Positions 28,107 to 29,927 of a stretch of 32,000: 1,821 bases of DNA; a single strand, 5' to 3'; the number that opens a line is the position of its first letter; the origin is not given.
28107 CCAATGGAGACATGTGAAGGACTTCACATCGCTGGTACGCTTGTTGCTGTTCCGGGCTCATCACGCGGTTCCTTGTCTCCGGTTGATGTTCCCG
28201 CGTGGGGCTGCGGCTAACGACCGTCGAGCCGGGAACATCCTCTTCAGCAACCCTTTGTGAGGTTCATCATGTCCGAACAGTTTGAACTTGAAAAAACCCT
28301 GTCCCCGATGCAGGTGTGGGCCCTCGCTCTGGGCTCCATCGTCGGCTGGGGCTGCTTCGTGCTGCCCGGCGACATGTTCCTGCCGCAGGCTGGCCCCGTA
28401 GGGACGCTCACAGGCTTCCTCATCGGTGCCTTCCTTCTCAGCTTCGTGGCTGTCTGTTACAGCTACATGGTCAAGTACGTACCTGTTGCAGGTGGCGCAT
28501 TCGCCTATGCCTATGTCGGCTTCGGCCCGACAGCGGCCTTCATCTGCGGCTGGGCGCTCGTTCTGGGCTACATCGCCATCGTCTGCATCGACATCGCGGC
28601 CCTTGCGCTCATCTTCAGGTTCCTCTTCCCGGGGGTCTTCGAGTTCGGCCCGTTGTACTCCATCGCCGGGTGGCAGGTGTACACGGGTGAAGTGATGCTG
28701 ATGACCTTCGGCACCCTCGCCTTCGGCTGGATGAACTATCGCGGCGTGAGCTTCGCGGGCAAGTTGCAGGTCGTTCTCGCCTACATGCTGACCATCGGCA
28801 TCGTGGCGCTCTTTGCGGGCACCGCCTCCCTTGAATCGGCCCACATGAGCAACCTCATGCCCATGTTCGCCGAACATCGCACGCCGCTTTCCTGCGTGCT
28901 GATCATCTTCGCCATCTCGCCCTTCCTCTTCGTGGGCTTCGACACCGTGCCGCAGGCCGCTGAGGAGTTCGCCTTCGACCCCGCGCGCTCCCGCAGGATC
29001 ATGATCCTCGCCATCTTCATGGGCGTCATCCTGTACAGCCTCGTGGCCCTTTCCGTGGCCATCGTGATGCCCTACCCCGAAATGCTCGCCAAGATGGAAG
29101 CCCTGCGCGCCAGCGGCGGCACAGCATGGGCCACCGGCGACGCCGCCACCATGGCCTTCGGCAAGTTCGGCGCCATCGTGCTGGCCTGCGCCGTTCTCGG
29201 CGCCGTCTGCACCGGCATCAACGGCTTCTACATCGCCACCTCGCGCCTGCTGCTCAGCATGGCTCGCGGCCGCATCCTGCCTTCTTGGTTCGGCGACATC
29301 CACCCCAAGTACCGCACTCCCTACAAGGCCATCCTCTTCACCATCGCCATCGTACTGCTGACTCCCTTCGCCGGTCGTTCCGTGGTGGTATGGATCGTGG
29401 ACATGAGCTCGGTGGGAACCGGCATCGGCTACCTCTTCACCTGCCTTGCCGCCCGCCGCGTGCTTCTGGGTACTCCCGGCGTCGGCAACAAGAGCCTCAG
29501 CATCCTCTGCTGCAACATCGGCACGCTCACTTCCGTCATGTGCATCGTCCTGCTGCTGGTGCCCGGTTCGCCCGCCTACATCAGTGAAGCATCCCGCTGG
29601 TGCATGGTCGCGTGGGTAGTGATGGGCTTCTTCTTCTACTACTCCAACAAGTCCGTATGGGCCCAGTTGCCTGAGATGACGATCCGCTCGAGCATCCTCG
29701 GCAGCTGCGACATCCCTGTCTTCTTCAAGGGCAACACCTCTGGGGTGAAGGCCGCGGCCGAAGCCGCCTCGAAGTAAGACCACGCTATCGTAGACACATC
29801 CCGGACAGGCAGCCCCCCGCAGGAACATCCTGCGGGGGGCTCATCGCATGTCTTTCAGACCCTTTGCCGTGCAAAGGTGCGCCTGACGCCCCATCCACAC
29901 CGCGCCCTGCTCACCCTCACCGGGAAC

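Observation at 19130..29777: System-level view: a sigma-54-controlled GRE / activase / Sec-protein module with three transporters, a candidate uncharacterised anaerobic catabolic locus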

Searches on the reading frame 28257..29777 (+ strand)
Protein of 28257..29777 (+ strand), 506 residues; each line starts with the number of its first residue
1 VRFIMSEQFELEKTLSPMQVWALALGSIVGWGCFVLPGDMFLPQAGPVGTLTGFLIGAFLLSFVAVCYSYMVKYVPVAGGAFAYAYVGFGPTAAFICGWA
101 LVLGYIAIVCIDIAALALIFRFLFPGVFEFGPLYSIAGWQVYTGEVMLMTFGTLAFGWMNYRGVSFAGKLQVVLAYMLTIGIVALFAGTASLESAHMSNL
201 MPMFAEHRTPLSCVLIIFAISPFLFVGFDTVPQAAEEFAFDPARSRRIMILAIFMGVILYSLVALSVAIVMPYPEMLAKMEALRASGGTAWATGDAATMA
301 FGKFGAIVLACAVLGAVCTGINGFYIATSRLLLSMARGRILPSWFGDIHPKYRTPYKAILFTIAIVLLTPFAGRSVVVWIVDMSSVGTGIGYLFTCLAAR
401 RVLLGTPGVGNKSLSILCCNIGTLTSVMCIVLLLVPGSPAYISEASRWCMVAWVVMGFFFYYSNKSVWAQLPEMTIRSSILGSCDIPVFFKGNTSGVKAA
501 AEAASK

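Call 5: search_protein_families(library=ncbifam, proteins=[window:28257-29777:+])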
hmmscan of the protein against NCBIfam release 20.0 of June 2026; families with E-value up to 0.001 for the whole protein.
window:28257-29777:+ (506 aa): 16 families
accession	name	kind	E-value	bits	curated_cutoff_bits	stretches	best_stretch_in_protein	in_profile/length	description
TIGR00909.1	2A0306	subfamily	2.8e-34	118.8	556.8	1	11-461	1-426/429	amino acid transporter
NF053761.1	BrChAATpBcaP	equivalog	4.9e-33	114.9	690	1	7-465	16-454/460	branched-chain amino acid transporter BcaP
TIGR00906.1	2A0303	subfamily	9.4e-27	93.6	681.7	2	7-106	25-123/602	cationic amino acid transport permease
TIGR00913.1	2A0310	subfamily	1.3e-12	47.2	578.7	1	13-401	2-389/480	amino acid permease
TIGR00911.1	2A0308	subfamily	2.2e-12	46.2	701.8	1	7-473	40-481/505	L-type amino acid transporter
TIGR00908.1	2A0305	equivalog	2.2e-11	43.3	381.75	1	10-466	4-433/442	ethanolamine permease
TIGR01773.1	GABAperm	equivalog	1.4e-10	40.5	678.1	1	12-395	11-378/452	GABA permease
TIGR00905.1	2A0302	subfamily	1.6e-10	40.4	409.05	1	9-461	5-432/473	basic amino acid/polyamine antiporter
NF008466.1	PRK11357.1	equivalog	2e-10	40.2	800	1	8-368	3-344/446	fructoselysine/psicoselysine transporter FrlA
NF008094.0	PRK10836.1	subfamily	5.9e-09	35.2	735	1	7-458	9-457/489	amino acid permease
NF007602.0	PRK10249.1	equivalog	2.4e-05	23.5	851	1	10-275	18-270/458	phenylalanine transporter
NF007594.0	PRK10238.1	equivalog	3e-05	23.1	848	1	11-280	10-268/456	aromatic amino acid transporter AroP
NF047867.1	AA_transp_ThrP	exception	0.00037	19.6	850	1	7-368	4-345/461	bifunctional threonine/serine APC transporter ThrP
TIGR03810.1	arg_ornith_anti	equivalog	0.00068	18.4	591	0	19-464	7-430/468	arginine-ornithine antiporter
NF008484.0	PRK11387.1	equivalog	0.0007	18.7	716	0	7-464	8-455/471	S-methylmethionine permease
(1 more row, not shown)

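Call 6: search_protein_families(library=pfam, proteins=[window:28257-29777:+])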
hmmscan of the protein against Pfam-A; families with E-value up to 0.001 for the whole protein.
window:28257-29777:+ (506 aa): 2 families
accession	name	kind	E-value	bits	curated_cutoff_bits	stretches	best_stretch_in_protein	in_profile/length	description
PF13520.12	AA_permease_2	-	9.5e-30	104.3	27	1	15-458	1-426/427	Amino acid permease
PF00324.27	AA_permease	-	4.5e-29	101.9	24.6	1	22-468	4-464/470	Amino acid permease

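Call 108: search_solved_structures(query=window:28257-29777:+, max_evalue=0.00001)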
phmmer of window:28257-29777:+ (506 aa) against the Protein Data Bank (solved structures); distinct sequences matched with E-value up to 0.00001: 22.
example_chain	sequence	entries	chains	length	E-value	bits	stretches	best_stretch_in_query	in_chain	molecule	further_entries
9sqh_A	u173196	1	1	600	1.3e-19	73.8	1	10-399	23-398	Cationic amino acid transporter 4, vacuolar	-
9hjk_A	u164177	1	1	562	2.3e-19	73.1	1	10-399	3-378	Cationic amino acid transporter 4, vacuolar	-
5oqt_A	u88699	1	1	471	2.5e-17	66.3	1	10-474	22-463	Amino acid transporter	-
6f34_A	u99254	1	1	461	2.5e-16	63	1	10-462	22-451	Amino acid transporter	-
8qey_A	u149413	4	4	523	5e-14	55.4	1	6-372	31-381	Asc-type amino acid transporter 1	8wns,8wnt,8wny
9uat_A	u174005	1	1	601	1.3e-12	50.8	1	7-109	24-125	High affinity cationic amino acid transporter 1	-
7b00_A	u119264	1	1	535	4.1e-12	49.1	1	11-369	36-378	Large neutral amino acids transporter small subunit 2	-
8a6l_B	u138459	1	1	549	4.5e-12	49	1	11-369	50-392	Large neutral amino acids transporter small subunit 2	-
7cmh_B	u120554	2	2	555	4.6e-12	48.9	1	11-369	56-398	Large neutral amino acids transporter small subunit 2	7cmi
9fqt_A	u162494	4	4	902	5.7e-12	48.6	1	7-109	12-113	High affinity cationic amino acid transporter 1,Green fluorescent protein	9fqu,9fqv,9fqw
7ccs_B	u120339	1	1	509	6.6e-12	48.4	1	7-396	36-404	Consensus mutated Anionic Amino Acid Transporter Light Chain, Xc- System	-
9ky5_A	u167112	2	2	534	2.2e-10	43.4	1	6-368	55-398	Y+L amino acid transporter 2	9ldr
6jmq_A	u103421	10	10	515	8.7e-10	41.4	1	10-372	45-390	Large neutral amino acids transporter small subunit 1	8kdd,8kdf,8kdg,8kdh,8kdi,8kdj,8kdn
7dsk_B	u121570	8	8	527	9.4e-10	41.3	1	10-372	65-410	Large neutral amino acids transporter small subunit 1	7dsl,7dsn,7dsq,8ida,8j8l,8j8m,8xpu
6irs_B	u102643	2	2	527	9.4e-10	41.3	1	10-372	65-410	Large neutral amino acids transporter small subunit 1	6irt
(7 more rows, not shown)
